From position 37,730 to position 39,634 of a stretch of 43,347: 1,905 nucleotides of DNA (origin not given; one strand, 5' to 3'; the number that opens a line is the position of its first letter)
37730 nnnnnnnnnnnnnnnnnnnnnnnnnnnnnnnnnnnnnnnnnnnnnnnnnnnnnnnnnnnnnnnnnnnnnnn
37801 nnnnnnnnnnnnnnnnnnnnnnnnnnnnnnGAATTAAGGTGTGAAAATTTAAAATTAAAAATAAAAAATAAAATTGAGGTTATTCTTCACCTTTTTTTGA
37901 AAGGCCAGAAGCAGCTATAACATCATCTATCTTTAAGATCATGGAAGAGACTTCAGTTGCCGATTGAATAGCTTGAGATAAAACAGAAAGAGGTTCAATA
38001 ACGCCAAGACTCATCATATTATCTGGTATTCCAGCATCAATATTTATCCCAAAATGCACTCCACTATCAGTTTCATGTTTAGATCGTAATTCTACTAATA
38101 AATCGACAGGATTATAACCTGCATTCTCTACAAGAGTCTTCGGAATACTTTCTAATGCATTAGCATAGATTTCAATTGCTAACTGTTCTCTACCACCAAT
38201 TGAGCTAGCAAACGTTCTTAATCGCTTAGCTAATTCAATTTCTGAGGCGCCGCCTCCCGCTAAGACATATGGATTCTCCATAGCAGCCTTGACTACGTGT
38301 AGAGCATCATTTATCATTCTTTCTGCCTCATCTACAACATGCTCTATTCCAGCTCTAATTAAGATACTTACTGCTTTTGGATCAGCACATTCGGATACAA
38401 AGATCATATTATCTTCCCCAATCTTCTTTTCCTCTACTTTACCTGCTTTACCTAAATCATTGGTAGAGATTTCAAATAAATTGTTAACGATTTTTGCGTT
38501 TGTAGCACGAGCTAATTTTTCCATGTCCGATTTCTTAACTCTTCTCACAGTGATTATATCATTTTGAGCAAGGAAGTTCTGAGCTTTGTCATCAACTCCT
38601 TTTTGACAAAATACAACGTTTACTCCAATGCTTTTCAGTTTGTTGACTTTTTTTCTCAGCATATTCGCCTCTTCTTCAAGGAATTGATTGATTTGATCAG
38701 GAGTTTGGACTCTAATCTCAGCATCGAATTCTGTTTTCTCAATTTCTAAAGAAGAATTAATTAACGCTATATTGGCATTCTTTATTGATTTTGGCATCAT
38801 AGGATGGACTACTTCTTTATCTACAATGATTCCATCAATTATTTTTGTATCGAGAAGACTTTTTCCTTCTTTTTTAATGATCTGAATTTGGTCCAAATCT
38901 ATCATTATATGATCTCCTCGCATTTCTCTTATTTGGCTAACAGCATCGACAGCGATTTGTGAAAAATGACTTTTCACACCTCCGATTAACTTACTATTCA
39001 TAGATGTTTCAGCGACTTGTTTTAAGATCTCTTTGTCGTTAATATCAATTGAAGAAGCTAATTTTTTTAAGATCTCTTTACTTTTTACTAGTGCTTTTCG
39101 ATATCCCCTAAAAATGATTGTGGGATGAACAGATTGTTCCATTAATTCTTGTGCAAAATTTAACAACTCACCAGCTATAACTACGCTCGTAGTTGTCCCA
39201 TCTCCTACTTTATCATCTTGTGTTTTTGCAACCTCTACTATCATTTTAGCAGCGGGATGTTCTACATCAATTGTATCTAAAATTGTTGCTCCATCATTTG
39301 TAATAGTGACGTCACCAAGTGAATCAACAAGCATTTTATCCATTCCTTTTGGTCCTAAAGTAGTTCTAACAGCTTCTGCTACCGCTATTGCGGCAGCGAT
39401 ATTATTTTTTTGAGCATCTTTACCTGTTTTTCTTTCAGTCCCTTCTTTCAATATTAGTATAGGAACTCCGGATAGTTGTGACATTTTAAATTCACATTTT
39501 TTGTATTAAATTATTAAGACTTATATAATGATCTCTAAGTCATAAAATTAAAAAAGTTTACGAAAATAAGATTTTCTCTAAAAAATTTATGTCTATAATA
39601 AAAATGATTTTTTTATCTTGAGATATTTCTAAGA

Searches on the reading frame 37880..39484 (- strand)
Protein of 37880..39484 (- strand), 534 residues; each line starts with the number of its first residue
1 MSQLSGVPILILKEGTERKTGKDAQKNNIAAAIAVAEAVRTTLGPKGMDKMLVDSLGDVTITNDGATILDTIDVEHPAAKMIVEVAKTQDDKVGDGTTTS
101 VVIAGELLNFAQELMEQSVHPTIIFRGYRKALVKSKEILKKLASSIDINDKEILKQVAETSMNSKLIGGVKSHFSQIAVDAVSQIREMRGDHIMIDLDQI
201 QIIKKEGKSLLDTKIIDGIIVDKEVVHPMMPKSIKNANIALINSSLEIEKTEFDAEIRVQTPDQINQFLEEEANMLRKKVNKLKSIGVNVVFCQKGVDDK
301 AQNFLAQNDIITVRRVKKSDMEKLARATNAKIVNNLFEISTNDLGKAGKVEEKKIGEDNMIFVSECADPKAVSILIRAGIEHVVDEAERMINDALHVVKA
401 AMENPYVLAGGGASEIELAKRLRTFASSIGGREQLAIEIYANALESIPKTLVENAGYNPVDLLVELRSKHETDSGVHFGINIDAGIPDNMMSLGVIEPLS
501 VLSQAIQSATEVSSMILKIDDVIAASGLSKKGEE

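Call 20: find_related_loci(query=window:37880-39484:-, collection=genome_contigs, flank=1000)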
Query window:37880-39484:- (534 aa) in genome_contigs; peptide patterns used: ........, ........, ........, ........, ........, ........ (x = any residue, [..] = any of these).
600 stretches matched a pattern (row limit reached: there are more); 598 encode a relative of the query (tblastn E <= 1e-3); the best 80 are kept; 80 distinct loci.
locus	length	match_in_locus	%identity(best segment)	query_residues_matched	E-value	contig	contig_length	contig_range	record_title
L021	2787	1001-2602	86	1-534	0e+0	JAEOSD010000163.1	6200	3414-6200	MAG: Promethearchaeota archaeon isolate Yap2000.bin6.138 contig-145_24594, whole genome shotgun sequence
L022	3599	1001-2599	85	1-533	0e+0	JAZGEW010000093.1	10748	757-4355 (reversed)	MAG: Promethearchaeia archaeon isolate SCS4bin.30 SCS4bin.30_93, whole genome shotgun sequence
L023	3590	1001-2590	85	1-530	0e+0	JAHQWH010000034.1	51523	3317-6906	MAG: Promethearchaeia archaeon isolate ABR02 NODE_153_length_51523_cov_58, whole genome shotgun sequence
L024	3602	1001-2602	81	1-534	0e+0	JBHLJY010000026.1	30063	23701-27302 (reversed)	MAG: Candidatus Hodarchaeota archaeon isolate DZ1B.199 DZ1B.199@3470, whole genome shotgun sequence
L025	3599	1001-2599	82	1-533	0e+0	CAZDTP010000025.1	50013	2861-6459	MAG TPA_asm: uncultured archaeon isolate SRP214966_co7_76 genome assembly, contig: NODE_302_length_50013_cov_24.923656, 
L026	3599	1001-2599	83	1-533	0e+0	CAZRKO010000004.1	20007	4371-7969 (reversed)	MAG TPA_asm: uncultured archaeon isolate binchicken_co122_36 genome assembly, contig: NODE_1592_length_20007_cov_6.02511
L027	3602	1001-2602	83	1-534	0e+0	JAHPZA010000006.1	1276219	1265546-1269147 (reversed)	MAG: Promethearchaeota archaeon isolate LW40_45 NODE_2_length_1276219_cov_20.590636, whole genome shotgun sequence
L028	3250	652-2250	82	1-533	0e+0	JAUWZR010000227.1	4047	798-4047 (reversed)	MAG: Promethearchaeota archaeon isolate CSMAG_2741 CSMAG_2741_k141_451090_length_4047_cov_16.0000, whole genome shotgun 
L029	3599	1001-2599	79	1-533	0e+0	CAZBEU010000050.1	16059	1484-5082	MAG TPA_asm: uncultured archaeon isolate SRP185410_co1_420 genome assembly, contig: k141_1447502, whole genome shotgun s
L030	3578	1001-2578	60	1-526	0e+0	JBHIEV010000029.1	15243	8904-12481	MAG: Candidatus Bathyarchaeia archaeon isolate b2.sp2_bin.20 NODE_976_length_15243_cov_18.294706, whole genome shotgun s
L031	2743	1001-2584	58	1-528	0e+0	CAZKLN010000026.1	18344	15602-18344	MAG TPA_asm: uncultured Thermofilaceae archaeon isolate SRP141552_co1_139 genome assembly, contig: NODE_1214_length_1834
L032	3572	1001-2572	58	2-526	0e+0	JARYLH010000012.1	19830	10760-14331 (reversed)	MAG: Candidatus Methanosuratincola sp. isolate A05DMB-I-01 NODE_12_length_19830_cov_3.724953, whole genome shotgun seque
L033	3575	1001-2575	56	1-525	0e+0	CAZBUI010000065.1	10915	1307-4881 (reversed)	MAG TPA_asm: uncultured Candidatus Bathyarchaeia archaeon isolate binchicken_co19_312 genome assembly, contig: NODE_1034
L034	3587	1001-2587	58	1-528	0e+0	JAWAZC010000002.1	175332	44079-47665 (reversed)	MAG: Candidatus Bathyarchaeia archaeon isolate ZZQ_201803_bins_67 ZZQ_201803_bins_67_scaffold_2, whole genome shotgun se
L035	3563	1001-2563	56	6-526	0e+0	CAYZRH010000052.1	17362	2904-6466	MAG TPA_asm: uncultured Desulfurococcaceae archaeon isolate SRP141559_co1_67 genome assembly, contig: NODE_1644_length_1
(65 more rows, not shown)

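Call 21: search_protein_families(library=pfam, proteins=[window:37880-39484:-])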
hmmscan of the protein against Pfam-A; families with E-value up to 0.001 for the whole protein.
window:37880-39484:- (534 aa): 1 family
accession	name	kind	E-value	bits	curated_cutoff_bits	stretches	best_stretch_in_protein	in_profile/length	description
PF00118.29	Cpn60_TCP1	-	2.1e-179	597.8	34.3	1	35-525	1-488/490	TCP-1/cpn60 chaperonin family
